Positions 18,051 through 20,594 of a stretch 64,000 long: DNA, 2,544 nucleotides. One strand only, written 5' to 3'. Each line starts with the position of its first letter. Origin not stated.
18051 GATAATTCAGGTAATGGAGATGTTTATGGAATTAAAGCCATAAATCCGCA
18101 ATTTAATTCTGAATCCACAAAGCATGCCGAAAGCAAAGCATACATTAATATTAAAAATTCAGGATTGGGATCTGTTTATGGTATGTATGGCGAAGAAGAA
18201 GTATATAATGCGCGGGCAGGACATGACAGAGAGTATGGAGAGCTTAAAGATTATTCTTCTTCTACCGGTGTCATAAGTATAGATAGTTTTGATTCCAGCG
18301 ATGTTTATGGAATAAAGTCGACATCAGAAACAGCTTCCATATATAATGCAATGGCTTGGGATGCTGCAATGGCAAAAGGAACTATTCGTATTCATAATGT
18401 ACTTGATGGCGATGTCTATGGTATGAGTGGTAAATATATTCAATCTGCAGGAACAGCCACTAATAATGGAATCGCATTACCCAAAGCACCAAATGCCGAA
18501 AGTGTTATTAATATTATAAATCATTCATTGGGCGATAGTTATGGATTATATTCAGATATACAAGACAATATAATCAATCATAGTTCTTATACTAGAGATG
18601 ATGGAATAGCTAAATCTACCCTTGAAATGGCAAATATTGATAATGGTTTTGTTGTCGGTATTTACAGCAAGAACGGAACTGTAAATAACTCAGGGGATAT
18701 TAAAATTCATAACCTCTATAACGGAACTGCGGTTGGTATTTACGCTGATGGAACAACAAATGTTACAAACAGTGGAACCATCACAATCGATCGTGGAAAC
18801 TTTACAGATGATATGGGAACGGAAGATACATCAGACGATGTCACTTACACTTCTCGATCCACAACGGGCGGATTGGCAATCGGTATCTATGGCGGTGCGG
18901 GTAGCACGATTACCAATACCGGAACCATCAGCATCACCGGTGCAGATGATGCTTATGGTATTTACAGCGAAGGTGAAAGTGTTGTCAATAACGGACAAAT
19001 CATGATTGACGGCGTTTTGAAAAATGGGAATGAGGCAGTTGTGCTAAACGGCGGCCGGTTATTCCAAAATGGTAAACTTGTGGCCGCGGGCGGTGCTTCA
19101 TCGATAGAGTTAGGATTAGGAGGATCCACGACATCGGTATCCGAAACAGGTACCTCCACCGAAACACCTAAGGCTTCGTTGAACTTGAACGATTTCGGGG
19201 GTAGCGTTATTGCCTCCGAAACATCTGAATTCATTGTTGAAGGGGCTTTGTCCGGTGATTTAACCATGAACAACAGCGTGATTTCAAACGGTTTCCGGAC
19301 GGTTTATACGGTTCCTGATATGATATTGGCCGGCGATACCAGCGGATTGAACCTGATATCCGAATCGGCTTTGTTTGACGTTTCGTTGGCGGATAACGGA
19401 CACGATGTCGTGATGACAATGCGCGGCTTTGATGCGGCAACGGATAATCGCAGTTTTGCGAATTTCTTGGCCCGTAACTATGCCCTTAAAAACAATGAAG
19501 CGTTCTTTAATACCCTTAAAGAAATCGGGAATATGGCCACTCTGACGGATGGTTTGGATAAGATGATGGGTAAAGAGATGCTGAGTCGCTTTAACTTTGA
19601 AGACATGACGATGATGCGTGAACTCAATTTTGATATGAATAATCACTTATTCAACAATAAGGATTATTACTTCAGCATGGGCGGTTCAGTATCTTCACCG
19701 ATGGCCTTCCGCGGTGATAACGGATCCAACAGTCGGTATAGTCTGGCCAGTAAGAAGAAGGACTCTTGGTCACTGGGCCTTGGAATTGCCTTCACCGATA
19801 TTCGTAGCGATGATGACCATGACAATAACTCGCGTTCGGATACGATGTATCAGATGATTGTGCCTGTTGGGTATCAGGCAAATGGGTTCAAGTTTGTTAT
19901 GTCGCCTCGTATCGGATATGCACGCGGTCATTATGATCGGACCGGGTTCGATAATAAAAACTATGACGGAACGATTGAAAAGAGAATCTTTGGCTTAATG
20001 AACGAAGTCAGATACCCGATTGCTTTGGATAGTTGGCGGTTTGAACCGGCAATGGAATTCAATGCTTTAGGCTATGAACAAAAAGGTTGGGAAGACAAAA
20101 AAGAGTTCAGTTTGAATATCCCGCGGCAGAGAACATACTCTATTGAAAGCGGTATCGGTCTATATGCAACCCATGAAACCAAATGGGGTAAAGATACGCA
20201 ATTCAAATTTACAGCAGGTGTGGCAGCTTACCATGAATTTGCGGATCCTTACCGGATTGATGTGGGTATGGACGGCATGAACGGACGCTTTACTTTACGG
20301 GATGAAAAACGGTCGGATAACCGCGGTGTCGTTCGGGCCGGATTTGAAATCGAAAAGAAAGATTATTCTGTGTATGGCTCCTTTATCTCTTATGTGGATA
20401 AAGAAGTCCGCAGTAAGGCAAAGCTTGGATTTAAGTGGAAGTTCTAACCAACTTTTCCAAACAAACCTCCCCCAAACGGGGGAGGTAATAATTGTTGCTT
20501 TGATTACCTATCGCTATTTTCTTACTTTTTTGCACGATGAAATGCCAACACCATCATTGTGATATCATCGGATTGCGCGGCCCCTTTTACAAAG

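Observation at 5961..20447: Giant ~4,800-aa autotransporter with a cysteine-packed passenger, which conflicts with classical type Va secretion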

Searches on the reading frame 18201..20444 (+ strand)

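Call 5: search_protein_families(library=pfam, proteins=[window:18201-20444:+], max_evalue=0.1)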
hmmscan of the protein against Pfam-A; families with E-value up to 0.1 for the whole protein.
window:18201-20444:+ (748 aa): 0 families

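Call 6: search_protein_families(library=ncbifam, proteins=[window:18201-20444:+], max_evalue=0.1)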
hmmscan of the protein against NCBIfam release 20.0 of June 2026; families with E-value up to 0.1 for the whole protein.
window:18201-20444:+ (748 aa): 2 families
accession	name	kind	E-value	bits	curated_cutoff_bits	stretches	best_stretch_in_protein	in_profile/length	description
NF008854.0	PRK11892.1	equivalog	0.079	11.6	454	0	482-514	231-264/464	pyruvate dehydrogenase complex E1 component subunit beta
NF009248.0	PRK12600.1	equivalog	0.095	12.9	97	0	370-430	29-89/94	Na(+)/H(+) antiporter subunit F1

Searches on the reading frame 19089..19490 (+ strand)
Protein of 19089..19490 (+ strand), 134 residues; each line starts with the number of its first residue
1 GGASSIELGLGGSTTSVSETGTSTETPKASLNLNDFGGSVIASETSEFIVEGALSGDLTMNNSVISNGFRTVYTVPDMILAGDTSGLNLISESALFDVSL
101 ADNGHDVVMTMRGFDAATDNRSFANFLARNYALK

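Call 73: search_protein_families(library=pfam, proteins=[window:19089-19490:+], max_evalue=1)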
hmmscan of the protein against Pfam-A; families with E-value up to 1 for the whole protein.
window:19089-19490:+ (134 aa): 0 families
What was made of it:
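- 19176..19421 (+): Junction beta-domain next to the barrel (aa 4406-4487), in the position of an autochaperone. No Pfam hit (call 73).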

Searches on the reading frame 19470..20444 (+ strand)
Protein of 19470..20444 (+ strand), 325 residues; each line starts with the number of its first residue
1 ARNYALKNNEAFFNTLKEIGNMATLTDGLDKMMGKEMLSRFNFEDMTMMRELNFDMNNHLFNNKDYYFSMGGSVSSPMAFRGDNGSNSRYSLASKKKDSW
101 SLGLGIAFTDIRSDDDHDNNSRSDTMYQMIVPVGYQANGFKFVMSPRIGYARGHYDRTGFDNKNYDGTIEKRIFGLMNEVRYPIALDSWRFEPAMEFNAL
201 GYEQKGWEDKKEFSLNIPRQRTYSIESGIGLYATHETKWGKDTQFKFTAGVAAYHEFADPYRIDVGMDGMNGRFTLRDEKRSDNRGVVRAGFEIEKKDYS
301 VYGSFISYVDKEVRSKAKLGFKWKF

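Call 11: search_protein_families(library=pfam, proteins=[window:19470-20444:+], max_evalue=10)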
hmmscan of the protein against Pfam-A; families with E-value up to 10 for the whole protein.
window:19470-20444:+ (325 aa): 2 families
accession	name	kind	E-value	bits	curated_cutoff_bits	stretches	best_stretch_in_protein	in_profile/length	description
PF03797.25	Autotransporter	-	1.8e-19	70.9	26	1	97-304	37-253/255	Autotransporter beta-domain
PF13505.12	OMP_b-brl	-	0.0045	17.6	28.7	1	92-239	14-122/175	Outer membrane protein beta-barrel domain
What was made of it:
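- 19668..20444 (+): Type Va translocator beta-barrel (aa 4570-4828), Cys-free, ending in KWKF. PF03797, 70.9 bits, E 1.8e-19, aligned over aa 4600-4807 (call 11).
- On Type Va (classical monomeric) autotransporter: The last 325 aa score E 1.8e-19, 70.9 bits against a cut-off of 26 (call 11).
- Checked: The last 325 aa hit Pfam Autotransporter PF03797 at E 1.8e-19, 70.9 bits against a cut-off of 26 (call 11).
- PF03797 scores 70.9 bits against a cut-off of 26 (call 11).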
